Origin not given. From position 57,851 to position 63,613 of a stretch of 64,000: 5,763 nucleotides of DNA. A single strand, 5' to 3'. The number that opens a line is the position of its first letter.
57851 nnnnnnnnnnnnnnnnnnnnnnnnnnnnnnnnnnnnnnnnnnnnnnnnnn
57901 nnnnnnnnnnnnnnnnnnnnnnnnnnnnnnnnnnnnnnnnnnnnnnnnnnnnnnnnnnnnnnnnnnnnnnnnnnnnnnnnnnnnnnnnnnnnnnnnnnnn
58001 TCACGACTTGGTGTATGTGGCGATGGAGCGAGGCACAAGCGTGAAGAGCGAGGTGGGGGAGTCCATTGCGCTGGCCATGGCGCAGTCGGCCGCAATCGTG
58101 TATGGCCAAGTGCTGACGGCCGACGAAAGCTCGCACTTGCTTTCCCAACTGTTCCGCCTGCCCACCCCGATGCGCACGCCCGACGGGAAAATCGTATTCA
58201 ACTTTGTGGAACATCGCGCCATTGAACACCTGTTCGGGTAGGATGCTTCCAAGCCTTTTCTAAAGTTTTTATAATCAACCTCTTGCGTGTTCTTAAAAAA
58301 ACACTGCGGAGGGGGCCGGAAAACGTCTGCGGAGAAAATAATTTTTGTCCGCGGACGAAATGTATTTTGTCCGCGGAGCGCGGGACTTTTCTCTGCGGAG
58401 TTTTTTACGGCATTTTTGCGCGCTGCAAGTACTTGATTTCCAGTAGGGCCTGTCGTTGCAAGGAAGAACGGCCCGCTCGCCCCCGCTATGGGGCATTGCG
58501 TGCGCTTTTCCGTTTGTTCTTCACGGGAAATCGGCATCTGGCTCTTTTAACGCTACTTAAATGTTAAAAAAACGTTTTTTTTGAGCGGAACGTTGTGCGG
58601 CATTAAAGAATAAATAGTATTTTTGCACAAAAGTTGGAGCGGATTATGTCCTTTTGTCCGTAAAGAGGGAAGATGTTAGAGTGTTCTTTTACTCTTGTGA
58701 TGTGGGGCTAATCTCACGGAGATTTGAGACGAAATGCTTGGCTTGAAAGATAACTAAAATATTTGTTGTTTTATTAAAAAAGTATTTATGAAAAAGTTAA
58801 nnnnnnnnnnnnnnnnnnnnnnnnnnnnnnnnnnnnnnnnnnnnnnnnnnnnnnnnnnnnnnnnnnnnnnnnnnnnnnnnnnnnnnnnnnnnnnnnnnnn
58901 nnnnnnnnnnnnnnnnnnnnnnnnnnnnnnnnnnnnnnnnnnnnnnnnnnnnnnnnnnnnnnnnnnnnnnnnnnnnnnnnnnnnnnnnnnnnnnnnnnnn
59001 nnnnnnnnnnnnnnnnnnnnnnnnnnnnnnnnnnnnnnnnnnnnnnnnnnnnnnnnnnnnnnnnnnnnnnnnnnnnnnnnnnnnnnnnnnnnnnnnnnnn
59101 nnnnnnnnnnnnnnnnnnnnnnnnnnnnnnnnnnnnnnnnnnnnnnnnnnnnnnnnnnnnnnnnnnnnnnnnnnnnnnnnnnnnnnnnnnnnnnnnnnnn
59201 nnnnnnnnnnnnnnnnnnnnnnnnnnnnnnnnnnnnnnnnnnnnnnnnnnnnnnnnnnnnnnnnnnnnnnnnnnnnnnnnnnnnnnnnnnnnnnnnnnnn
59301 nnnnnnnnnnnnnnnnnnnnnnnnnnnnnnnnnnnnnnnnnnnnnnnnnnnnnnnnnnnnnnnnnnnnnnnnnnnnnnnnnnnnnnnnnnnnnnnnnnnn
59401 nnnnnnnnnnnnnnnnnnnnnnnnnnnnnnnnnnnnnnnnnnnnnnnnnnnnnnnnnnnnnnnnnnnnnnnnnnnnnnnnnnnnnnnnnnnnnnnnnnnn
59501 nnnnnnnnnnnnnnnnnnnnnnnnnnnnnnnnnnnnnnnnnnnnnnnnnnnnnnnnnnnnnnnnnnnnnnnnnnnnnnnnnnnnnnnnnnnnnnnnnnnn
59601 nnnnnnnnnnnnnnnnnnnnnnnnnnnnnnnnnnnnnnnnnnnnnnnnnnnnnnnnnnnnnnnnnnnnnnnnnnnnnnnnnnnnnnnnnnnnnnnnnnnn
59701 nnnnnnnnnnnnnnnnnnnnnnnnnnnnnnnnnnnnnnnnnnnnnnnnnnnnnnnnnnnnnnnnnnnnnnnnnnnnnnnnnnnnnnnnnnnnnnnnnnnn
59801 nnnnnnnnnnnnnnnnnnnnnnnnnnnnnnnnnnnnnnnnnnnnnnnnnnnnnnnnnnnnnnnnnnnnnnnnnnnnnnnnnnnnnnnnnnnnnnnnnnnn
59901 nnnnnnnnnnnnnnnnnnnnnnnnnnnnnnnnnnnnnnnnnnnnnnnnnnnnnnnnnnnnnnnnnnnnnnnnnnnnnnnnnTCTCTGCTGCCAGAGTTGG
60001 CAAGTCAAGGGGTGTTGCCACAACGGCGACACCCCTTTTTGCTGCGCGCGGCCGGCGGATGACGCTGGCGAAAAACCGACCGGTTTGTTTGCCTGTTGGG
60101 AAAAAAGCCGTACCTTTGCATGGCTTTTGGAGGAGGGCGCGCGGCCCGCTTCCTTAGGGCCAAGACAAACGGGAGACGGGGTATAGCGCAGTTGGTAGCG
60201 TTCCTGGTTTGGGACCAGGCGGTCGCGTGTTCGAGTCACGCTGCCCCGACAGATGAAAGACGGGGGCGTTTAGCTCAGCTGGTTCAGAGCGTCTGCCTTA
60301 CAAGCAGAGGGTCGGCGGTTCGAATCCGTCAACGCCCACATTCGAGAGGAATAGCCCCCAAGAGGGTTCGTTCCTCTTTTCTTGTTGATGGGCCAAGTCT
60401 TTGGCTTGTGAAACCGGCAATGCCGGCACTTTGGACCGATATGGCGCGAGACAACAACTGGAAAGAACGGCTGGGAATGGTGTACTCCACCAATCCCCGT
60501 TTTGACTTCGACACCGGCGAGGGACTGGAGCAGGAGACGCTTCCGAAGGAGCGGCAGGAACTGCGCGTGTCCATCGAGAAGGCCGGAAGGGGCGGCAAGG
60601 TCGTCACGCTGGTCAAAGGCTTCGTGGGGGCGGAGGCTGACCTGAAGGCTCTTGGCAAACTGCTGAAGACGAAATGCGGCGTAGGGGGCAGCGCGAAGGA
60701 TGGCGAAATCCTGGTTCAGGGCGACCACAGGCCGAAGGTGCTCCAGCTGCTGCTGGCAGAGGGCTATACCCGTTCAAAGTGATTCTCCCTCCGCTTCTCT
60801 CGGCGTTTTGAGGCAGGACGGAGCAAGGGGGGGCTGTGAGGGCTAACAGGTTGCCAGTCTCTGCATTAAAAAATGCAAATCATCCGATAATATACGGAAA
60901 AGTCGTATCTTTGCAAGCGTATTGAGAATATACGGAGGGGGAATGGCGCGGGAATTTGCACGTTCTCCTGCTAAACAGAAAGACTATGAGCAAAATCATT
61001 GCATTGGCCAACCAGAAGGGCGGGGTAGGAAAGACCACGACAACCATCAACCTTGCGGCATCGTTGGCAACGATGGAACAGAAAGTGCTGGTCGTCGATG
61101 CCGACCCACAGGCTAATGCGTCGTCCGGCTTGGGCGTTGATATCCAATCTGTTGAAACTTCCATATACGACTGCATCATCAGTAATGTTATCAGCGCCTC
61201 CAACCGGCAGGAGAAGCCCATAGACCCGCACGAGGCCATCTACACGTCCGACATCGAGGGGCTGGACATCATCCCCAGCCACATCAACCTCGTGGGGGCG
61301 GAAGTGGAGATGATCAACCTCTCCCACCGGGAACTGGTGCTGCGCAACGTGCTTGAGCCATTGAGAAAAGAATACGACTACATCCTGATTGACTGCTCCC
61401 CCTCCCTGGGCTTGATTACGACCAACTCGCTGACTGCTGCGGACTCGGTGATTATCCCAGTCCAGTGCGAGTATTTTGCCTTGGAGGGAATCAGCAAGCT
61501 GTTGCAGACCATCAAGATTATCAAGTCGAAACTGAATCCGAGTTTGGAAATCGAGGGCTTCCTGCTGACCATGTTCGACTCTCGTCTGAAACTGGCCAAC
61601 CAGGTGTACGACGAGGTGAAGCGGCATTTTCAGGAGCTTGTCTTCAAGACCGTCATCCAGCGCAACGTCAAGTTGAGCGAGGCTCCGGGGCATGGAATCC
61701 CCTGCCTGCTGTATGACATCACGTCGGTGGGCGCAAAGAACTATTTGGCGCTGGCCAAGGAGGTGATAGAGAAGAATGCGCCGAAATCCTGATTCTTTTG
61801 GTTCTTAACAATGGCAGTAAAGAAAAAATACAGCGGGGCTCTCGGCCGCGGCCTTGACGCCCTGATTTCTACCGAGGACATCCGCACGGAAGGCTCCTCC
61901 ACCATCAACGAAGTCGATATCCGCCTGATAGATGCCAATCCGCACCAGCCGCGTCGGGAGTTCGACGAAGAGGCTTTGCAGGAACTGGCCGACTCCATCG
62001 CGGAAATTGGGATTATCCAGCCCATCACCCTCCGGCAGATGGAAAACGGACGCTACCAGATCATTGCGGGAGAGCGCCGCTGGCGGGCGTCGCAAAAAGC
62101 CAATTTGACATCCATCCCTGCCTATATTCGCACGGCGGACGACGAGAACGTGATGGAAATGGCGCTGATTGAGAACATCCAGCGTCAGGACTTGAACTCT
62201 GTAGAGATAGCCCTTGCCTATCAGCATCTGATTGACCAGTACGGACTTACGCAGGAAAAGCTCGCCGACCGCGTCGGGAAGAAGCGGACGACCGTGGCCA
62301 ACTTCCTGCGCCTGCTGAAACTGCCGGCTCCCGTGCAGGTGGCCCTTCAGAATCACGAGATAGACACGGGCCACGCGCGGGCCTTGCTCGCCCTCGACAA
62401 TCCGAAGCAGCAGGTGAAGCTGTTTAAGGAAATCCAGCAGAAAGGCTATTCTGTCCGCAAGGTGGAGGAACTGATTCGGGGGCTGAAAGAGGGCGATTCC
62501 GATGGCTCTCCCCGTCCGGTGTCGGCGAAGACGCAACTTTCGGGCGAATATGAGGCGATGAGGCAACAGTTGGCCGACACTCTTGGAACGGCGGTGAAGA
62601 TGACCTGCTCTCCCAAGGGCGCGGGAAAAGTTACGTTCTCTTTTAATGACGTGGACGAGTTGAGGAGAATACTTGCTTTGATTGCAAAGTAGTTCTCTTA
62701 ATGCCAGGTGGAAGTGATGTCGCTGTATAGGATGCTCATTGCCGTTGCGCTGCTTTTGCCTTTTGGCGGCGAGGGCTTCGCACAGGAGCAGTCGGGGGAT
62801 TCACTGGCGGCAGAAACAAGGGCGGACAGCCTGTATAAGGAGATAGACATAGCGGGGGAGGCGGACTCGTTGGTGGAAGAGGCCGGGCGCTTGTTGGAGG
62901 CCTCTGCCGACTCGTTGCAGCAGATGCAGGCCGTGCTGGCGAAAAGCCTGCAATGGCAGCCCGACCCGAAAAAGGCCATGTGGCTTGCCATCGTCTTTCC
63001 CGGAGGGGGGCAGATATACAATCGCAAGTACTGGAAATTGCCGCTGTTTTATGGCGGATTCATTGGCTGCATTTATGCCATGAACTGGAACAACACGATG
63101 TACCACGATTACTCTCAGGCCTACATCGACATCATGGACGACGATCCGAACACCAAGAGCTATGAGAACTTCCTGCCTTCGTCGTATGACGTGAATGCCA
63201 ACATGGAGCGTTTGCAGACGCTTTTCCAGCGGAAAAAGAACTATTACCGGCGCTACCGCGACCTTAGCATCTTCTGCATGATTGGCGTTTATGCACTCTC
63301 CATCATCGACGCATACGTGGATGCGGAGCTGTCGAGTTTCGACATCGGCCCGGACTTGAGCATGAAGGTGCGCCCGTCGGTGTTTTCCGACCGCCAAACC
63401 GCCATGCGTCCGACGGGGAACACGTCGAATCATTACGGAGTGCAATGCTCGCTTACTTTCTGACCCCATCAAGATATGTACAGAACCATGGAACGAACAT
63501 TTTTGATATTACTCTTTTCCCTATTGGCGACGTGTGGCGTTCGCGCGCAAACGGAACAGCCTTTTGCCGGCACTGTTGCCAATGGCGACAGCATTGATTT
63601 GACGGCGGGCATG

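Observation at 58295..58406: Dispersed ~110-bp intergenic element built from five 22-bp modules (core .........); five copies in 64 kb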

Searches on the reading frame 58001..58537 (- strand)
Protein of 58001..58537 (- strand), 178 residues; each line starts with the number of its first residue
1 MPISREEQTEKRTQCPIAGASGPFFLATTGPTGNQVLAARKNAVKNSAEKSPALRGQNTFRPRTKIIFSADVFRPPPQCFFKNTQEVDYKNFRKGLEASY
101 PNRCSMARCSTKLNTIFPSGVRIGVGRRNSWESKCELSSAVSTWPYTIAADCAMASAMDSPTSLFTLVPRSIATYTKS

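Call 24: search_protein_families(library=pfam, proteins=[window:58001-58537:-], max_evalue=0.01)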
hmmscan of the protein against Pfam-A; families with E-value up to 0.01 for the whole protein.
window:58001-58537:- (178 aa): 0 families

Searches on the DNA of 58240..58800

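Call 51: search_rna_families(source=window, start=58240, end=58800, threshold=evalue, max_evalue=1)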
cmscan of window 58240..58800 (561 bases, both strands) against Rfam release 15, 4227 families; matches with E-value up to 1: 2.
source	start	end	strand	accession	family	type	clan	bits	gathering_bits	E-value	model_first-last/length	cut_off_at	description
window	58315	58411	+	RF03816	MIR6297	Gene; miRNA;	-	28.4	114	0.0039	1-107/107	no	MIR6297 microRNA precursor family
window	58349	58378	+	RF04072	mir-7386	Gene; miRNA;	-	21.5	44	0.15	1-59/59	no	mir-7386 microRNA precursor family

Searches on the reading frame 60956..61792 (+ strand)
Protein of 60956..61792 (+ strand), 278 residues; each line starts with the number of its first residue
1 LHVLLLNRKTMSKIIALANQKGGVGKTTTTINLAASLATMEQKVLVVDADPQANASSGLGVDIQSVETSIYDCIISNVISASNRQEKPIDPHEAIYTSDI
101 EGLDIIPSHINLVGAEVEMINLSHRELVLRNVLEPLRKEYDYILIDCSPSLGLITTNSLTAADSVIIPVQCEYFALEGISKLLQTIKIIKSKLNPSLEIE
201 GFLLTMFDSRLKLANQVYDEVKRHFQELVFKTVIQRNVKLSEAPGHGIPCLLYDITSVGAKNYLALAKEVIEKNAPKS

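Call 63: search_protein_families(library=pfam, proteins=[window:60956-61792:+], max_evalue=0.0001)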
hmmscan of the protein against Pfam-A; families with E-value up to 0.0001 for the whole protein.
window:60956-61792:+ (278 aa): 7 families
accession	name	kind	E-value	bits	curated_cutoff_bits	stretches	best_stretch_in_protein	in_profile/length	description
PF13614.12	AAA_31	-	2.2e-68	230.1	27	1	12-199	1-177/177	AAA domain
PF01656.29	CbiA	-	5.4e-28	97.9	25.4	1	15-249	1-124/125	CobQ/CobB/MinD/ParA nucleotide binding domain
PF06564.18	CBP_BcsQ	-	5.8e-13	49.3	21.3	2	13-52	2-41/234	Cellulose biosynthesis protein BcsQ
PF09140.17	MipZ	-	7.2e-11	42.3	20.7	1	14-52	2-40/262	ATPase MipZ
PF02374.21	ArsA_ATPase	-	1.7e-09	37.8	24.3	1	20-149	8-134/305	Anion-transporting ATPase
PF10609.15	ParA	-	2.4e-09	37.4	27.1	1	11-50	2-41/246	NUBPL iron-transfer P-loop NTPase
PF00142.24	Fer4_NifH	-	1.9e-08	34.6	25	1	20-59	7-46/271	4Fe-4S iron sulfur cluster binding proteins, NifH/frxC family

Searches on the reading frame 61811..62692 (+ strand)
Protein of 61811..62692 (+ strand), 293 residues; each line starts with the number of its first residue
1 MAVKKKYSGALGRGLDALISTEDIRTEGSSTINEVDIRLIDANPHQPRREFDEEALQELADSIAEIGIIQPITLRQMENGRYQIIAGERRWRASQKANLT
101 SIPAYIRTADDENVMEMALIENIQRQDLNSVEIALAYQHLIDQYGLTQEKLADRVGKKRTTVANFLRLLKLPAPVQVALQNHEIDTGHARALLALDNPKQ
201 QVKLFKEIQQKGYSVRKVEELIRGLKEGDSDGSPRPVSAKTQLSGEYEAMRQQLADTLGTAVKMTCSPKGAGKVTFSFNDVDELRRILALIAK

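Call 63: search_protein_families(library=pfam, proteins=[window:61811-62692:+], max_evalue=0.0001)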
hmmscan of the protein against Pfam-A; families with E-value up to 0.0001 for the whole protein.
window:61811-62692:+ (293 aa): 4 families
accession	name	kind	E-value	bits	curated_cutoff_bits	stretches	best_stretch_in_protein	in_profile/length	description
PF17762.8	HTH_ParB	-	3.3e-37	127.1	22.6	1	126-226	1-101/102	ParB HTH domain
PF02195.25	ParB_N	-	4.9e-37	126.3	26.3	1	31-124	2-95/95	ParB N-terminal domain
PF23552.2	ParB_C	-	4e-10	39.4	23.8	1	248-291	6-49/50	ParB dimerisation domain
PF01381.28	HTH_3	-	2.8e-05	24.5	23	0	142-167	6-31/55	Helix-turn-helix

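Call 79: find_encoding_contigs(protein=window:61811-62692:+, flank=10000, max_places=3)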
Protein window:61811-62692:+ (293 aa): no gene with exactly this product is on record in the collection.

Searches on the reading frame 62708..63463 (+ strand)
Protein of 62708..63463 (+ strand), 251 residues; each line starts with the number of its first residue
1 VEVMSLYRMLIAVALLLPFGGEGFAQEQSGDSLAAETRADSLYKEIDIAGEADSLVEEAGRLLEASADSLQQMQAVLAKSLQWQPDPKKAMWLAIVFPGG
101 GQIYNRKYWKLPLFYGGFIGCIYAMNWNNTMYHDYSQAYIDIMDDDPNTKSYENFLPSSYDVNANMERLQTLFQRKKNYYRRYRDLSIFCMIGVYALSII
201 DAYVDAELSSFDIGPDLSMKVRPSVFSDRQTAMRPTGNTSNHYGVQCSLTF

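Call 63: search_protein_families(library=pfam, proteins=[window:62708-63463:+], max_evalue=0.0001)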
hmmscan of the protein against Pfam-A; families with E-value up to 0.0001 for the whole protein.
window:62708-63463:+ (251 aa): 1 family
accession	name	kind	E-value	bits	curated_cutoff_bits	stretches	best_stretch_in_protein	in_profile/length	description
PF18935.5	DUF5683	-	2.5e-54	183.8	26.7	1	84-251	2-151/151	Family of unknown function (DUF5683)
